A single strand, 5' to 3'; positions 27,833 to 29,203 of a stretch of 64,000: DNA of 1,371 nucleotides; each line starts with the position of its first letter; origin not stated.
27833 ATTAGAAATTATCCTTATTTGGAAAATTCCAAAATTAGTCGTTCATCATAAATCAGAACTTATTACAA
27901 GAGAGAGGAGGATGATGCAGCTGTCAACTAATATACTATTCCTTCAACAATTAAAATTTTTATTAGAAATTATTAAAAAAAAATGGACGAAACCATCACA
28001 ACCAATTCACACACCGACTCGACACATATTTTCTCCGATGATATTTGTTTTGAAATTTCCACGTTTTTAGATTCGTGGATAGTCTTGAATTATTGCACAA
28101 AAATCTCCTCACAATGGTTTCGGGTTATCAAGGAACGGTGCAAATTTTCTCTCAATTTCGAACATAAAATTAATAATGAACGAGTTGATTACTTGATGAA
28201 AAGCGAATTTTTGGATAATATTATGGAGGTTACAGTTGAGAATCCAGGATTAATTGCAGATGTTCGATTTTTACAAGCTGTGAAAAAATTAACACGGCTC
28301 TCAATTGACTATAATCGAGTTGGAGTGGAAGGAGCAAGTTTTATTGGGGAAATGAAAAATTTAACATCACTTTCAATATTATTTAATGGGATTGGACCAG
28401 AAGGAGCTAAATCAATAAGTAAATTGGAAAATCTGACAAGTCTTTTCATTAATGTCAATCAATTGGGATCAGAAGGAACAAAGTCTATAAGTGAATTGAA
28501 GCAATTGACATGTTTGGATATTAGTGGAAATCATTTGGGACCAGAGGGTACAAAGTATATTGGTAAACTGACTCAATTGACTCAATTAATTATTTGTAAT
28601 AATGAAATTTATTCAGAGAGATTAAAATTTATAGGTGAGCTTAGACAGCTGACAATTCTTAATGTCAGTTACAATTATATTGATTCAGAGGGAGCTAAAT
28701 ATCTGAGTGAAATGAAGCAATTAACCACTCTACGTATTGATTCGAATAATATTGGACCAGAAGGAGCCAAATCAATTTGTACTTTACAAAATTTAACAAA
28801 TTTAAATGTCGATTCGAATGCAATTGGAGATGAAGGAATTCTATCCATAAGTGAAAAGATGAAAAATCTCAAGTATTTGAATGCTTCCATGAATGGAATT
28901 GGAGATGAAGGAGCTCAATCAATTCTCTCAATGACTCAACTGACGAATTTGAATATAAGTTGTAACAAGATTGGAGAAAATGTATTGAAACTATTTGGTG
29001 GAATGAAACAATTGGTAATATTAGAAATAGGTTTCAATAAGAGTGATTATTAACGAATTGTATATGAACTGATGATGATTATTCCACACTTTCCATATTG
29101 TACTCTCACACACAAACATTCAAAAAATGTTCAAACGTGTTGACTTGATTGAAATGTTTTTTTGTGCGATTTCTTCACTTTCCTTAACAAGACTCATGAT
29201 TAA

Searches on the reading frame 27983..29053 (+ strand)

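Call 16: search_protein_families(library=pfam, proteins=[window:27983-29053:+], max_evalue=0.01)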
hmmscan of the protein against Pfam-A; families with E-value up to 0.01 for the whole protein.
window:27983-29053:+ (356 aa): 6 families
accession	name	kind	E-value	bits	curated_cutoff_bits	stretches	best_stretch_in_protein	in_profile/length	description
PF13516.12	LRR_6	-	1.7e-35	118.7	23.4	3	247-266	5-24/24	Leucine Rich repeat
PF23598.1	LRR_14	-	1.3e-18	67.4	40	1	163-351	60-248/353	Leucine-rich repeat region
PF13855.12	LRR_8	-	1.2e-17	63.8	27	3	198-257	2-61/61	Leucine rich repeat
PF12799.13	LRR_4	-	1.5e-17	63.6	27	3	294-331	1-37/44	Leucine Rich repeats (2 copies)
PF00560.39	LRR_1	-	3.9e-11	41.3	20.6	0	319-340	1-22/23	Leucine Rich Repeat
PF25013.1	LRR_Zer-1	-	1.8e-08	35.1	27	1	168-250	3-81/137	Zer-1-like, Leucine-rich repeats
